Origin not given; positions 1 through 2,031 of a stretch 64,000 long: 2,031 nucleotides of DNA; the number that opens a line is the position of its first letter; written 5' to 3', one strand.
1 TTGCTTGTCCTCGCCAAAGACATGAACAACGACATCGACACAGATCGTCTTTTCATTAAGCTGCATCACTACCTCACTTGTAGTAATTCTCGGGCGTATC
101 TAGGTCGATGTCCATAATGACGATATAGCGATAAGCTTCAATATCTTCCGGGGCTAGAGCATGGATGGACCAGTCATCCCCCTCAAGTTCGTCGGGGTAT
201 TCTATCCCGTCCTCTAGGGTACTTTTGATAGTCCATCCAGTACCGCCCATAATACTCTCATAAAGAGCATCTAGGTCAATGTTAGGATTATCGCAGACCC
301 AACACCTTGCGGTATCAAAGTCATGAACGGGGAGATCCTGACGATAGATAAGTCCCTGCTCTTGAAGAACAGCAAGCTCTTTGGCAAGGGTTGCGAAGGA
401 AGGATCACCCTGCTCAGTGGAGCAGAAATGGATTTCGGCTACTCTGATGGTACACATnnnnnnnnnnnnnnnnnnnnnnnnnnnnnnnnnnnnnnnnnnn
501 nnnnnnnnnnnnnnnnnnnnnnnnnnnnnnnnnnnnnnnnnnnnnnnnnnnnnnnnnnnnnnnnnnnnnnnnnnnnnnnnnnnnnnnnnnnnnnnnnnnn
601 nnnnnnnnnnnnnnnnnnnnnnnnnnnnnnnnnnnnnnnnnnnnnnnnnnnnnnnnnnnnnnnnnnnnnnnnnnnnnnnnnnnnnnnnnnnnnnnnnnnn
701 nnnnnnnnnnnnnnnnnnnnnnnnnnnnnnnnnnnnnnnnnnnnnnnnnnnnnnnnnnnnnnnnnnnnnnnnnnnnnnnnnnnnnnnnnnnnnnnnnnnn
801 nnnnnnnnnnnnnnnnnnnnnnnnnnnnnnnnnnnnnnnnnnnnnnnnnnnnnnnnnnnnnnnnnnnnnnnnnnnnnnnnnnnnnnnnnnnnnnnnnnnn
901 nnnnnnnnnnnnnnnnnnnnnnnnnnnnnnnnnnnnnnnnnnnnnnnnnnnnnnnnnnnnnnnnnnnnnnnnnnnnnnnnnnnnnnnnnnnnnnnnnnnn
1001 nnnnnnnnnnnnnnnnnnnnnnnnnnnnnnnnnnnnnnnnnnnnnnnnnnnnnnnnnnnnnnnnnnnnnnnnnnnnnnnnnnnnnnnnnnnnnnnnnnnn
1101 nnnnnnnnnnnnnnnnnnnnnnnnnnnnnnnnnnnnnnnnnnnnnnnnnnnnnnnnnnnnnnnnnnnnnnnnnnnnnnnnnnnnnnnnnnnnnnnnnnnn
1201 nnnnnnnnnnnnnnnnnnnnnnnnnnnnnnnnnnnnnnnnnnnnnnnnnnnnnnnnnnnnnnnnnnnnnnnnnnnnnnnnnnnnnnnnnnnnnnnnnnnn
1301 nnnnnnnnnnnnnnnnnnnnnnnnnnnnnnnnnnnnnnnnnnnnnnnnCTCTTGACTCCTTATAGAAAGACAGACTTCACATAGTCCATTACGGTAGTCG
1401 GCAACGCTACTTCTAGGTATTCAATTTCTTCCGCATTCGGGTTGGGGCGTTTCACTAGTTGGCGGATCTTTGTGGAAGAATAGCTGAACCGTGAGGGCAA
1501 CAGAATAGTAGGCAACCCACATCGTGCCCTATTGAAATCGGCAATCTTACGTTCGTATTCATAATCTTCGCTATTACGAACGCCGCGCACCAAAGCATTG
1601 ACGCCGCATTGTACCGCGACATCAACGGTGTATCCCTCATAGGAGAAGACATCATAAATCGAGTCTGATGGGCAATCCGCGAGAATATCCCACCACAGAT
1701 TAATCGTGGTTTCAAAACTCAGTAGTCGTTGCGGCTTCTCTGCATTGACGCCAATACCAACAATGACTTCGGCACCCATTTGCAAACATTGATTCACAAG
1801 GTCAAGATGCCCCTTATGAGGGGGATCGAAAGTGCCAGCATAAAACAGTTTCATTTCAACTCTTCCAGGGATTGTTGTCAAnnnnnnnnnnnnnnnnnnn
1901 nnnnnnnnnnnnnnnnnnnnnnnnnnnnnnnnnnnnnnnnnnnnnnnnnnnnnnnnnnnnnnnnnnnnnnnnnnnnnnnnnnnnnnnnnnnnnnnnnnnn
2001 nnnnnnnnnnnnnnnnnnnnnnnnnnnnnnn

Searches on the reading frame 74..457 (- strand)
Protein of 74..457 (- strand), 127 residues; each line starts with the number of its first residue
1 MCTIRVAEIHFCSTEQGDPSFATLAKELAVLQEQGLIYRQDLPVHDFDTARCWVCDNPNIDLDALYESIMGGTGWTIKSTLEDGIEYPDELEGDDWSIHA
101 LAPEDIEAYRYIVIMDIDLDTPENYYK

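Call 28: find_encoding_contigs(protein=window:74-457:-, flank=10000, max_places=1)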
Protein window:74-457:- (127 aa): 4 contigs read that carry it; 1 place shown.
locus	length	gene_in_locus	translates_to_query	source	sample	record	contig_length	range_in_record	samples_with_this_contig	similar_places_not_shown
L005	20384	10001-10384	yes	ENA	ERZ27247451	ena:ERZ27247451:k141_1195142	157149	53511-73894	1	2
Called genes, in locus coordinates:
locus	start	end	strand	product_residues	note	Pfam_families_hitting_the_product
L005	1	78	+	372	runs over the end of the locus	-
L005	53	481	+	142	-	-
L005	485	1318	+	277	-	PF00004:AAA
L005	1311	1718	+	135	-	PF13671:AAA_33 (faint)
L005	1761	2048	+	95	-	-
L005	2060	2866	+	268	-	-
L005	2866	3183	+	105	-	-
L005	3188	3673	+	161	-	-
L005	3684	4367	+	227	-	-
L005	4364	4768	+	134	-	-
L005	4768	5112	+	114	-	-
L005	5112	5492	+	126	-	-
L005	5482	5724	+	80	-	-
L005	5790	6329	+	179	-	-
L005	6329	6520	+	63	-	-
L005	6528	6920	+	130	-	-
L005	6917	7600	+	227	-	-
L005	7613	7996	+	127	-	-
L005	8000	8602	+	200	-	-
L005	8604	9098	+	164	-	PF01467:CTP_transf_like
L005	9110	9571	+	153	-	-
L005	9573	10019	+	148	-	-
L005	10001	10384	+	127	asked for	-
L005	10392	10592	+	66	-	-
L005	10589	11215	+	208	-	PF00149:Metallophos, PF12850:Metallophos_2 (weak)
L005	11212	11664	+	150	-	PF08010:Phage_30_3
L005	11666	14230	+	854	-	-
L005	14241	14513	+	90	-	-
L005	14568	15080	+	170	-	-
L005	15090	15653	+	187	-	-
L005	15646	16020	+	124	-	-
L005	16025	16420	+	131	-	-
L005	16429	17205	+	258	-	PF15891:Nuc_deoxyri_tr2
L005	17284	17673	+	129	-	-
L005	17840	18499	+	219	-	PF22633:F5_F8_type_C_2 (weak)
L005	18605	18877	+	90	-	-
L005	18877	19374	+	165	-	-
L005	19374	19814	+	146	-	-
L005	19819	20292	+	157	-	-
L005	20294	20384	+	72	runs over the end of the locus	-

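Call 33: search_dna_similar(query=L005:11666-14230:+, collection=phages, mode=protein, max_rows=12)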
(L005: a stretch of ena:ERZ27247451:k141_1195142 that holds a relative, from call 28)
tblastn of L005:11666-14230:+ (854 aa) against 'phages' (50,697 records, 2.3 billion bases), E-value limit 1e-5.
No match.

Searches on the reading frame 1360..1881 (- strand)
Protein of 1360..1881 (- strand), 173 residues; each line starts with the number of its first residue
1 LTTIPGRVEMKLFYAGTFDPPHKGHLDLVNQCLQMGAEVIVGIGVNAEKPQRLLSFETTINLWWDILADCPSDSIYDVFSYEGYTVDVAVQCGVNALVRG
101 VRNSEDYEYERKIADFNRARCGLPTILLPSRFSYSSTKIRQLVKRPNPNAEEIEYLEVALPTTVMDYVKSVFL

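Call 4: search_protein_families(library=pfam, proteins=[window:1360-1881:-], max_evalue=0.1)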
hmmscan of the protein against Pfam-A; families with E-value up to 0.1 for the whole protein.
window:1360-1881:- (173 aa): 1 family
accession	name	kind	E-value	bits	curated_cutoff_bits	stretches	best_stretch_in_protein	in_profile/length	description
PF01467.32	CTP_transf_like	-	4.3e-13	50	21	1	13-141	1-132/133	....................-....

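Call 5: search_protein_families(library=ncbifam, proteins=[window:1360-1881:-], max_evalue=0.1)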
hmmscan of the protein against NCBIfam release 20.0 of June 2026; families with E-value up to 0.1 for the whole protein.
window:1360-1881:- (173 aa): 21 families
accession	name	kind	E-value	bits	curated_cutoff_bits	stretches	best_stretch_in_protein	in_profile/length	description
TIGR01510.1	coaD_prev_kdtB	equivalog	6.9e-26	91.1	103.3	1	13-144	3-134/155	pantetheine-phosphate adenylyltransferase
TIGR00125.1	cyt_tran_rel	domain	8.5e-12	45.1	27.7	1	14-51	4-42/65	adenylyltransferase/cytidyltransferase family protein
NF002243.0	PRK01153.1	subfamily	4.6e-07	29.6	127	1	10-47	1-38/175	nicotinamide-nucleotide adenylyltransferase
NF001985.0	PRK00777.1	subfamily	3.9e-06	27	104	1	10-46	5-41/157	pantetheine-phosphate adenylyltransferase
TIGR01527.1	arch_NMN_Atrans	equivalog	6.3e-06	25.8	181.2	1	13-48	3-38/167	nicotinamide-nucleotide adenylyltransferase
TIGR00482.1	TIGR00482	equivalog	3.3e-05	24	112.45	1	14-34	2-22/194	nicotinate (nicotinamide) nucleotide adenylyltransferase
NF000839.0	PRK00071.1-1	equivalog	8.8e-05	22.5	187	1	9-34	6-31/219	nicotinate-nucleotide adenylyltransferase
NF005410.0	PRK06973.1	equivalog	0.00011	21.6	214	1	14-35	27-48/243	nicotinate-nucleotide adenylyltransferase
NF000840.1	PRK00071.1-3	equivalog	0.00029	20.4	150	1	15-33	12-33/201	nicotinate-nucleotide adenylyltransferase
NF000841.0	PRK00071.1-4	equivalog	0.00053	19.8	197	1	15-34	13-32/194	nicotinate-nucleotide adenylyltransferase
NF003786.0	PRK05379.1-2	equivalog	0.001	18.3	397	1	12-49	17-53/354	bifunctional nicotinamide-nucleotide adenylyltransferase/Nudix hydroxylase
TIGR01518.1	g3p_cytidyltrns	equivalog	0.0019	18.3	165.4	1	14-46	3-35/125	glycerol-3-phosphate cytidylyltransferase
NF003787.0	PRK05379.1-4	equivalog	0.0027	16.7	449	1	11-52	11-51/346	bifunctional nicotinamide-nucleotide adenylyltransferase/Nudix hydroxylase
NF002250.0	PRK01170.1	subfamily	0.003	17.1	489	1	13-45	4-36/322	bifunctional pantetheine-phosphate adenylyltransferase/NTP phosphatase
NF003791.0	PRK05379.2-3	equivalog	0.004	16.4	409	1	13-47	9-43/340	bifunctional nicotinamide-nucleotide adenylyltransferase/Nudix hydroxylase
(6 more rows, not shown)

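Call 6: search_protein_families(library=phrogs, proteins=[window:1360-1881:-], max_evalue=0.01)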
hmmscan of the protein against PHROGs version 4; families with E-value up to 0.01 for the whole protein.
window:1360-1881:- (173 aa): 2 families
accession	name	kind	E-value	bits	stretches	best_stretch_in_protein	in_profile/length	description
phrog_29208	-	unknown function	3.7e-13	50.5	1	11-142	5-136/163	-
phrog_7878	-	other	2.3e-06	28.7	1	12-44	4-36/131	bifunctional heptose 7-phosphate kinase/heptose 1-phosphate adenyltransferase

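Call 17: search_solved_structures(query=window:1360-1881:-, max_evalue=0.01, show_alignments=2)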
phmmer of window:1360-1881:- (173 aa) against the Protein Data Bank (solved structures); distinct sequences matched with E-value up to 0.01: 36.
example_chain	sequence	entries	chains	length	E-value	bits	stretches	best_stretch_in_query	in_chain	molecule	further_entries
3nd5_A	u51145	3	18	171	1.7e-14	57.3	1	13-135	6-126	Phosphopantetheine adenylyltransferase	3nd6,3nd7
4f3r_A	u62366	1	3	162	3.5e-14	56.3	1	13-143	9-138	Phosphopantetheine adenylyltransferase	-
1od6_A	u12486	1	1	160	2.7e-13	53.5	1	11-144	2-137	PHOSPHOPANTETHEINE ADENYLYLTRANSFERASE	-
5o06_A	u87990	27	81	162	3.4e-13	53.1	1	15-136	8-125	Phosphopantetheine adenylyltransferase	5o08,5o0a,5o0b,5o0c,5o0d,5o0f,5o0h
1vlh_A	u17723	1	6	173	9.4e-13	51.7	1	9-139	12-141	Phosphopantetheine adenylyltransferase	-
3l92_A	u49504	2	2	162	1.6e-12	50.9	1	10-142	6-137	Phosphopantetheine adenylyltransferase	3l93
5h7x_A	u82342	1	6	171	2.5e-12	50.3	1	10-144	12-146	Phosphopantetheine adenylyltransferase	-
5h16_A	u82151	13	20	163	2.6e-12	50.2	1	11-144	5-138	Phosphopantetheine adenylyltransferase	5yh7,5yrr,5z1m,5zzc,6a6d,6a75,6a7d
8zn2_A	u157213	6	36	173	1.8e-11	47.5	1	6-142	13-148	Phosphopantetheine adenylyltransferase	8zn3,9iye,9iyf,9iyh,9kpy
9iyg_A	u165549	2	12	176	1.9e-11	47.4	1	6-141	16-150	Phosphopantetheine adenylyltransferase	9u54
1tfu_A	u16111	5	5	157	2.4e-11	47.1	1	15-141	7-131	Phosphopantetheine adenylyltransferase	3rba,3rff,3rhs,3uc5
4r0n_A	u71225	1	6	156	2.4e-11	47.1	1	15-141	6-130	Phosphopantetheine adenylyltransferase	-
9xwq_A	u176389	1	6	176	2.5e-11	47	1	12-130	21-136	Phosphopantetheine adenylyltransferase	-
6g6v_A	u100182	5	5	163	2.5e-11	47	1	15-141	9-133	Phosphopantetheine adenylyltransferase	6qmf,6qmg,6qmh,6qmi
3lcj_A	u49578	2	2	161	2.5e-11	47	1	15-141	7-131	Phosphopantetheine adenylyltransferase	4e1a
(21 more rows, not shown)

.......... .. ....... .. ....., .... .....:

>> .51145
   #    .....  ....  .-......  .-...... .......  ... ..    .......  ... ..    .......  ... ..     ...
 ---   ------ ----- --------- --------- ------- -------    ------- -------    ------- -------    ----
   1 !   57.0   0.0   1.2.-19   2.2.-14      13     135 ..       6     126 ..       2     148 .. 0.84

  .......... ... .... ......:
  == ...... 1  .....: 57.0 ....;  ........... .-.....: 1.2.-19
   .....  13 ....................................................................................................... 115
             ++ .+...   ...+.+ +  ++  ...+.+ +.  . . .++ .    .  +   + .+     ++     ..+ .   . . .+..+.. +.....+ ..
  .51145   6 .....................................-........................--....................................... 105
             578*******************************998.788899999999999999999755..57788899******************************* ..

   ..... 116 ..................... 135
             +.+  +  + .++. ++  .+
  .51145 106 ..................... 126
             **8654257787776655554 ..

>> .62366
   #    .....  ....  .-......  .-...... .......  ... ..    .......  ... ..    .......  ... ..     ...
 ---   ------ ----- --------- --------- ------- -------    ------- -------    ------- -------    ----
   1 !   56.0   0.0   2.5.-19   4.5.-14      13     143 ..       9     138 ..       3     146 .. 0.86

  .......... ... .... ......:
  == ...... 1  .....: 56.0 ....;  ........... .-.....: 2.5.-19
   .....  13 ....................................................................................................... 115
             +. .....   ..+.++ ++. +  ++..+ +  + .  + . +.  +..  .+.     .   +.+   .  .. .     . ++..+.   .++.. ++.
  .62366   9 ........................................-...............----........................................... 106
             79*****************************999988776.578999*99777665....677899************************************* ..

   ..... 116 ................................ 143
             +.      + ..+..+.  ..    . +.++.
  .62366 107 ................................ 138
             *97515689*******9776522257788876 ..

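Call 34: search_dna_similar(query=window:1360-1854:-, collection=phages, mode=protein, max_rows=20, max_evalue=0.001)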
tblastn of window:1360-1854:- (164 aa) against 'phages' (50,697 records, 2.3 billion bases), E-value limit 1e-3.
Records with a match: 61; places in all: 61; records where one place covers at least 80% of the query: 35.
Best place of each record, by identity: <60% 61.
By first word of the organism name: Prevotella 15; Bacteriophage 11; Brevundimonas 7; Listeria 6; Caulobacter 5; Salmonella 3; Acinetobacter 2; Campylobacter 2; Enterococcus 2; uncultured 2; and 5 more.
By host as written in the record: - 16; Prevotella sp. 15; Caulobacter vibrioides CB15 7; Listeria monocytogenes 6; Brevundimonas pondensis LVF1 6; Homo sapiens 2; Campylobacter jejuni 2; Brevundimonas pondensis EIF1 1; and 6 more.
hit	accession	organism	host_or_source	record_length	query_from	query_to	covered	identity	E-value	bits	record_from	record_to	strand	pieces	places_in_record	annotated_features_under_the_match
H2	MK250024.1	Prevotella phage Lak-B5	Prevotella sp.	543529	2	160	97%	31.1%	8e-16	79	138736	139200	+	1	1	record has no annotation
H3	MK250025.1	Prevotella phage Lak-B6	Prevotella sp.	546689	2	160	97%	31.1%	8e-16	79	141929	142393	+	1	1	record has no annotation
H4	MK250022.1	Prevotella phage Lak-B3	Prevotella sp.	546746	2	160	97%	31.1%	8e-16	79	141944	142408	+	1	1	record has no annotation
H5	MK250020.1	Prevotella phage Lak-B1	Prevotella sp.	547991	2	160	97%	31.1%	8e-16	79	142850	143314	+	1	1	record has no annotation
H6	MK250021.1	Prevotella phage Lak-B2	Prevotella sp.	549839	2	160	97%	31.1%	8e-16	79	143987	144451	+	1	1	record has no annotation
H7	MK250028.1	Prevotella phage Lak-B9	Prevotella sp.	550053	2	160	97%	31.1%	8e-16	79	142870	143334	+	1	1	record has no annotation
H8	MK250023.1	Prevotella phage Lak-B4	Prevotella sp.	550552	2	160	97%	31.1%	8e-16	79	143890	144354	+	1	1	record has no annotation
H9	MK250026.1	Prevotella phage Lak-B7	Prevotella sp.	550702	2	160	97%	31.1%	8e-16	79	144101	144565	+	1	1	record has no annotation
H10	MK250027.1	Prevotella phage Lak-B8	Prevotella sp.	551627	2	160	97%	31.1%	8e-16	79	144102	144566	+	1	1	record has no annotation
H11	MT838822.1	Bacteriophage sp.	human fecal samples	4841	2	135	82%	36.5%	3e-17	83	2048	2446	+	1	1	record has no annotation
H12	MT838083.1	Bacteriophage sp.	human fecal samples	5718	2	135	82%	36.5%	9e-17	82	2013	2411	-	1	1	record has no annotation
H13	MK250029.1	Prevotella phage Lak-C1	Prevotella sp.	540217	2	160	97%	30.5%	2e-15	78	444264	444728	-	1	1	record has no annotation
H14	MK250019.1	Prevotella phage Lak-A2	Prevotella sp.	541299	2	160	97%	30.5%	2e-15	78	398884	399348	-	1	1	record has no annotation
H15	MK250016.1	Prevotella phage Lak-A1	Prevotella sp.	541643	2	160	97%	30.5%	2e-15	78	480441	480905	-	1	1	record has no annotation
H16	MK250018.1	Prevotella phage Lak-A1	Prevotella sp.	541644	2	160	97%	30.5%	2e-15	78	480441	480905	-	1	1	record has no annotation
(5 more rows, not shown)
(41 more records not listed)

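Call 84: search_protein_families(library=padloc, proteins=[window:1360-1854:-], max_evalue=0.001)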
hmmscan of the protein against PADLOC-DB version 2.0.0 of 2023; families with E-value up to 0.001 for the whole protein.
window:1360-1854:- (164 aa): 0 families
